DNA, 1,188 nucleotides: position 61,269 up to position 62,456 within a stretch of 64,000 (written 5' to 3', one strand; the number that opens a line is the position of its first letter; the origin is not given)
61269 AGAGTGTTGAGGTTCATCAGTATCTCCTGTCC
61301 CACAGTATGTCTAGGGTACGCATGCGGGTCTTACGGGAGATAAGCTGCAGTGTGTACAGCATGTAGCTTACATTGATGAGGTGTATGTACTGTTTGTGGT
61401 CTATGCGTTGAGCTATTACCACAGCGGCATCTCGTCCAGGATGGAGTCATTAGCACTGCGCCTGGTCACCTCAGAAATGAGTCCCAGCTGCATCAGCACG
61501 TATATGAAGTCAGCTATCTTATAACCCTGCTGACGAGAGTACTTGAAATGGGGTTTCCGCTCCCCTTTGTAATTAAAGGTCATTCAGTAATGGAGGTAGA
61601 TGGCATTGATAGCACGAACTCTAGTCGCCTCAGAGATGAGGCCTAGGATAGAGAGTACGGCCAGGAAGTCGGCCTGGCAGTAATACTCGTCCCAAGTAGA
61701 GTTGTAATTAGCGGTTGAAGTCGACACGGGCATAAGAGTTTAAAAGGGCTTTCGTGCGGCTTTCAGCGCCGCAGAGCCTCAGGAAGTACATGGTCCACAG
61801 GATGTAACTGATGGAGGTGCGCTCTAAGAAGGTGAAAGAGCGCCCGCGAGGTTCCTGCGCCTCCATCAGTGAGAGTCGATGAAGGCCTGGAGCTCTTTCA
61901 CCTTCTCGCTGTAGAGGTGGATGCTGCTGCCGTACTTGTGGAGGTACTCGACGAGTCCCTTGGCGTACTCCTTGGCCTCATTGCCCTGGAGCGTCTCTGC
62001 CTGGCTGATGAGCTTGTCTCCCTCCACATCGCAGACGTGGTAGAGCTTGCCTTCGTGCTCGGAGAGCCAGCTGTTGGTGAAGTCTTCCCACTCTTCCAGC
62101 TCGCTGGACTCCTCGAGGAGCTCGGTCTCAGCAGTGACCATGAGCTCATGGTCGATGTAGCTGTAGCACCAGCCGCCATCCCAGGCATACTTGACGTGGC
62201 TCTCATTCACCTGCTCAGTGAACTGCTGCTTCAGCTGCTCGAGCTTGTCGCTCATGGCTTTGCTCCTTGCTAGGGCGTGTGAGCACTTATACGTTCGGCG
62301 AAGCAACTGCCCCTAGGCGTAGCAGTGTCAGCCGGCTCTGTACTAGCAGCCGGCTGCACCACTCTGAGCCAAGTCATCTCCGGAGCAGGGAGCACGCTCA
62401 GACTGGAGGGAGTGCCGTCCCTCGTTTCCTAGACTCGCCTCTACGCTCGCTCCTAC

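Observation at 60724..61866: Tandem array of eight translationally coupled 44-55-aa paralogous ORFs that the >=60-aa ORF track misses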

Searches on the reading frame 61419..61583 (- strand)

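Call 14: search_protein_families(library=pfam, proteins=[window:61419-61583:-], max_evalue=10)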
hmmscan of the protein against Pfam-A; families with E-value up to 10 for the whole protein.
seq(55 aa): 0 families

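Call 15: search_protein_families(library=phrogs, proteins=[window:61419-61583:-], max_evalue=10)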
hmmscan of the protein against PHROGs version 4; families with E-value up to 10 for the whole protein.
seq(55 aa): 1 family
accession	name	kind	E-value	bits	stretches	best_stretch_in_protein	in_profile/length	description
phrog_2602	-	unknown function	0.16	12.8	1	24-48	12-36/173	-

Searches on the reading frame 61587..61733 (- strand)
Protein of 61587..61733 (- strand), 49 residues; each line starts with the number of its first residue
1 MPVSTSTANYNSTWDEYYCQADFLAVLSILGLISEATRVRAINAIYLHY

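Call 14: search_protein_families(library=pfam, proteins=[window:61587-61733:-], max_evalue=10)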
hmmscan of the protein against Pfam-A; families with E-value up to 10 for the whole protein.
seq(49 aa): 0 families

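Call 15: search_protein_families(library=phrogs, proteins=[window:61587-61733:-], max_evalue=10)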
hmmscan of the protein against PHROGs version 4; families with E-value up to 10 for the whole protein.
seq(49 aa): 0 families

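Call 22: find_homologous_proteins(query=A1, max_evalue=0.01)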
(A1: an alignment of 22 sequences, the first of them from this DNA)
Query A1 (22 sequences) (49 aa, profile of the alignment): 5 proteins with E <= 0.01 among 151 candidates.
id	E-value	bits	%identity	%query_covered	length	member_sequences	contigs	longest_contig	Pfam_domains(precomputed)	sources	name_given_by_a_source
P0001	1.1e-9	55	100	100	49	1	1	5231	-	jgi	-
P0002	1.4e-9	55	36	51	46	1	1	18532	-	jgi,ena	-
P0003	9.8e-8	49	-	-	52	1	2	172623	-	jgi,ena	-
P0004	3.7e-7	47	-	-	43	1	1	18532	-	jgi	-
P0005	5.7e-6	44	-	-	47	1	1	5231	-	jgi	-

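Call 24: find_encoding_contigs(protein=P0003, flank=10000, max_places=4)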
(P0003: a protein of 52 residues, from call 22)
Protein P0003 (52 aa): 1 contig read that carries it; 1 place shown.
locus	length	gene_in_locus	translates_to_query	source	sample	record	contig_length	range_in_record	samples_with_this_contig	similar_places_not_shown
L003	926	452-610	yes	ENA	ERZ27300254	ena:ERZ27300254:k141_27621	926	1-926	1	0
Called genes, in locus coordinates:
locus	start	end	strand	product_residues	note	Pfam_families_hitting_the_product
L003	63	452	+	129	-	-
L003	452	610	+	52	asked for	-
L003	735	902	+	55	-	-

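Call 28: predict_structure(alignment_id=A1)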
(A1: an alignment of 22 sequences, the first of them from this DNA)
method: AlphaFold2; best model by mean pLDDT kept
length: 49 residues; sequences in the alignment: 22
mean_pLDDT: 81.8   pTM: 0.54
mean pLDDT of the five models: 81.8, 81.5, 80.9, 80.6, 79.0
residues with pLDDT >= 90: 26; 70-90: 10; 50-70: 11; < 50: 2
segments of 3 or more residues with pLDDT < 50: none
pLDDT, mean of each block of 10 residues (from residue 1): 53 80 95 95 86
secondary structure, 60 per line:
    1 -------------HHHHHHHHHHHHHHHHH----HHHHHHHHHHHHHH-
elements in order: H14-30 H35-48
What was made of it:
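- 61584..61733 (-): Member 2, 49 aa (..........). This is the member modelled with AlphaFold. Call 28: pLDDT 81.8, helices 14-30 and 35-48.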

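Call 30: fold_search(model_id=the predicted structure, library=pdb)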
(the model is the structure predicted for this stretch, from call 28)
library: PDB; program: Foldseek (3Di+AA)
matches with E <= 10: 14; with E <= 0.001: 0
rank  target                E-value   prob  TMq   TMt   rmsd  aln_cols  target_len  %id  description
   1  3bem_B                2.3e+00  0.54  0.60  0.16   1.5        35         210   20  Crystal structure of putative nitroreductase ydfN (2632848) from Bacillus subtilis at 1.65 A resolution (released 2007-12-04)
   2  6acq_F                5.2e+00  0.41  0.57  0.10   0.7        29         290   28  Crystal structure of (S)-3-hydroxybutyryl-CoA dehydrogenase from Clostridium acetobutylicum, apo form (released 2018-11-07)
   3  6aa8_C                7.0e+00  0.33  0.57  0.10   0.5        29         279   28  Crystal structure of (S)-3-hydroxybutyryl-coenzymeA dehydrogenase from Clostridium acetobutylicum complexed with NAD+ (released 2018-11-07)
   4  4k08                  7.0e+00  0.28  0.57  0.20   0.8        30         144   17  Periplasmic sensor domain of chemotaxis protein, Adeh_3718 (released 2013-07-17)
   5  6fh4_D                7.5e+00  0.33  0.54  0.35   0.4        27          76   18  CtsR C-terminal domain with bound phospho-arginine (released 2019-02-27)
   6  3zg9_B                7.5e+00  0.33  0.52  0.06   0.4        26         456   19  Crystal Structure of Penicillin-Binding Protein 4 from Listeria monocytogenes in the Cefuroxime bound form (released 2014-01-15)
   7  3bhp_A                7.5e+00  0.11  0.44  0.42   4.1        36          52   19  Crystal structure of UPF0291 protein ynzC from Bacillus subtilis at resolution 2.0 A. Northeast Structural Genomics Co (released 2007-12-11)
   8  8k89_B                8.1e+00  0.23  0.56  0.39   0.9        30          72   20  Crystal structure of NFIL3 (released 2024-03-06)
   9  4qjn_A                8.1e+00  0.10  0.40  0.24   3.0        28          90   11  Crystal structure of apo nucleoid associated protein, SAV1473 (released 2014-12-17)
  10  4v8s_AJ               8.7e+00  0.25  0.66  0.66   0.9        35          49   20  Archaeal RNAP-DNA binary complex at 4.32Ang (released 2014-07-09)
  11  4v8s_BQ               8.7e+00  0.25  0.66  0.65   0.9        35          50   20  Archaeal RNAP-DNA binary complex at 4.32Ang (released 2014-07-09)
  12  5uh5_D                9.4e+00  0.16  0.52  0.02   0.8        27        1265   26  Crystal structure of Mycobacterium tuberculosis transcription initiation complex containing 3 nt of RNA (released 2017-04-12)
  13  8p2f_2                9.4e+00  0.10  0.45  0.35   2.8        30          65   17  Staphylococcus aureus 70S ribosome with elongation factor G locked with fusidic acid cyclopentane in post-translocatio (released 2024-05-01)
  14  3ukv_A                9.4e+00  0.08  0.43  0.13   1.9        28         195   14  Structure of the C-linker/CNBHD of zELK channels in P 1 21 1 space group, crystallized in the presence of cAMP (released 2012-01-04)

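Call 31: search_solved_structures(query=A1, max_evalue=10, show_alignments=3)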
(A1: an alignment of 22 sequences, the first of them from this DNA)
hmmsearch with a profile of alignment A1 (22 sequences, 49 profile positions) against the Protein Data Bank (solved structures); distinct sequences matched with E-value up to 10: 0.

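Call 32: search_protein_representatives(alignment_id=A1)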
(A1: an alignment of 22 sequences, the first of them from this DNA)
Query: 22 sequences, 49 profile positions. Proteins with E-value up to 0.001 (for the whole library): 15; up to 1e-10: 2; up to 1e-30: 0. The best 15 are listed.
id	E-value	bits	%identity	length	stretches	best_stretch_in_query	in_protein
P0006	3.2e-23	97.2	-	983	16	5-24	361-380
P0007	1.2e-11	60.1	-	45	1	1-44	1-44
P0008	1.4e-10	56.7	-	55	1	1-48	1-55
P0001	3.6e-10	55.4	-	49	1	1-45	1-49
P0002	4.5e-10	55.1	-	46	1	1-46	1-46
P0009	9.7e-10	54.0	-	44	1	5-46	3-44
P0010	1.3e-08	50.4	-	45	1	6-48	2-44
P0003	3.1e-08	49.2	-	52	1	1-48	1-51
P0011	1.0e-07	47.6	-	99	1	6-47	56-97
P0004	1.2e-07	47.4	-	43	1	1-46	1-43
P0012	2.6e-07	46.3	-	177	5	28-42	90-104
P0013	3.2e-07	46.0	-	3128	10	18-29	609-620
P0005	1.8e-06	43.6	-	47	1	12-47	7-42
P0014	3.0e-06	42.9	-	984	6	23-38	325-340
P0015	6.6e-04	35.4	-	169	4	18-39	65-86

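Call 38: find_encoding_contigs(protein=P0001, flank=10000, max_places=6)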
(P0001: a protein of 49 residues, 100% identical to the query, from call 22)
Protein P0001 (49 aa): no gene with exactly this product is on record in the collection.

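Call 39: find_encoding_contigs(protein=P0007, flank=10000, max_places=6)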
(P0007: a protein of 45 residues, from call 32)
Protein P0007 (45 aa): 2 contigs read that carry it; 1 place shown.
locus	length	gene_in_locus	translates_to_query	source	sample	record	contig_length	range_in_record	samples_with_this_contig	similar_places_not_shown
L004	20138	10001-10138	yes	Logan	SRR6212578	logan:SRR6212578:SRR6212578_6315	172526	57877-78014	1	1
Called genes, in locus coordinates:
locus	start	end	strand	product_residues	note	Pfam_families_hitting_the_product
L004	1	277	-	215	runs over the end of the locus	-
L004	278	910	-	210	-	-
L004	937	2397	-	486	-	PF00293:NUDIX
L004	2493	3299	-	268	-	-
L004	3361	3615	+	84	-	-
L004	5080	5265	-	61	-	-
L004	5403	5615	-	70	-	-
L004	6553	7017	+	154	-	-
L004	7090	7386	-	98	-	-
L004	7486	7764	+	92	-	-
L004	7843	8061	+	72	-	-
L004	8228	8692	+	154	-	-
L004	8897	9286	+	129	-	-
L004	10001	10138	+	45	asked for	-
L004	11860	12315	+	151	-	-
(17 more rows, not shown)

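Call 73: fold_search(model_id=the predicted structure, library=viral)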
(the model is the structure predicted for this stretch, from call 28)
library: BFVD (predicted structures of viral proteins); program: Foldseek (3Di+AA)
matches with E <= 10: 182; with E <= 0.001: 0
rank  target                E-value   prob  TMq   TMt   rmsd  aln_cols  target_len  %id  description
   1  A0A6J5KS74            8.6e-01  0.92  0.72  0.78   2.1        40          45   18  Uncharacterized protein [uncultured Caudovirales phage]
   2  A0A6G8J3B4            1.3e+00  0.75  0.59  0.62   1.1        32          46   25  Uncharacterized protein [Thermoproteus spherical piliferous virus 1]
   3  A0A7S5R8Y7            1.7e+00  0.51  0.62  0.45   5.1        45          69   18  (no name in the UniProt tables at hand)
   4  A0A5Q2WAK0            1.9e+00  0.57  0.68  0.10   5.2        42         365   14  (no name in the UniProt tables at hand)
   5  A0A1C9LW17            2.1e+00  0.75  0.66  0.20   0.7        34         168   15  (no name in the UniProt tables at hand)
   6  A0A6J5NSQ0            2.1e+00  0.47  0.65  0.47   2.6        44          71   11  Uncharacterized protein [uncultured Caudovirales phage]
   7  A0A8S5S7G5            2.2e+00  0.33  0.58  0.27   8.0        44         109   18  Uncharacterized protein [Siphoviridae sp. ctqwY3]
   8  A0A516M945            2.2e+00  0.14  0.42  0.10   8.9        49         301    6  (no name in the UniProt tables at hand)
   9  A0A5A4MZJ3            2.4e+00  0.38  0.64  0.46   6.0        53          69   24  Uncharacterized protein [Pseudomonas phage Ps59]
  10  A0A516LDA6            2.4e+00  0.18  0.48  0.39   6.6        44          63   23  (no name in the UniProt tables at hand)
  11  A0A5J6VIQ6            2.6e+00  0.75  0.64  0.31   0.4        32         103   34  Uncharacterized protein [Megaviridae environmental sample]
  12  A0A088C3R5            2.6e+00  0.30  0.61  0.60   3.8        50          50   12  (no name in the UniProt tables at hand)
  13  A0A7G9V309            2.6e+00  0.09  0.35  0.24   7.8        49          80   18  Uncharacterized protein [Pseudomonas phage phiPsa381]
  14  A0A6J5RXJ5            2.8e+00  0.66  0.64  0.74   0.5        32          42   22  Uncharacterized protein [uncultured Caudovirales phage]
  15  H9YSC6                2.8e+00  0.51  0.69  0.48   3.8        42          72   24  (no name in the UniProt tables at hand)
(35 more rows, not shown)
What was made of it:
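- Tried and rejected: These are generic helical hairpins and uninformative (calls 30, 73).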

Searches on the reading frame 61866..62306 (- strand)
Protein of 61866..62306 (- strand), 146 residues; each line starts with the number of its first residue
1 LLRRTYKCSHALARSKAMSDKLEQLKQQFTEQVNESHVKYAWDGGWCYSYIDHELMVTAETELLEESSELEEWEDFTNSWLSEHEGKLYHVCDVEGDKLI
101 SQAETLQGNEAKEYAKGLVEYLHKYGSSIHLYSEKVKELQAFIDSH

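Call 42: search_protein_families(library=phrogs, proteins=[window:61866-62306:-], max_evalue=0.01)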
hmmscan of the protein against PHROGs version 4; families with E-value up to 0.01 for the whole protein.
window:61866-62306:- (146 aa): 0 families

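Call 76: search_protein_families(library=ncbifam, proteins=[window:61866-62255:-], max_evalue=0.01)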
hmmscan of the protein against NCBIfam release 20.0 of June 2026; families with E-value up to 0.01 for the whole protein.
window:61866-62255:- (129 aa): 0 families

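Call 82: find_related_loci(query=window:61866-62255:-, collection=viral_contigs, flank=6000)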
Query window:61866-62255:- (129 aa) in viral_contigs; peptide patterns used: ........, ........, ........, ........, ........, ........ (x = any residue, [..] = any of these).
18 stretches matched a pattern, but none encodes a relative of the query by tblastn (E <= 1e-3).

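Call 106: search_protein_families(library=pfam, proteins=[window:61866-62255:-], max_evalue=0.1)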
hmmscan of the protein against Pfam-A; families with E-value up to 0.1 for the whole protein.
window:61866-62255:- (129 aa): 0 families
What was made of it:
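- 61866..62255 (-): First gene of the operon: a 129-aa acidic protein of unknown function, with an AAGGAG Shine-Dalgarno sequence. Its stop overlaps the ORF1 start (TGATG). It has no Pfam, PHROG or NCBIfam match (calls 42, 76, 106).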
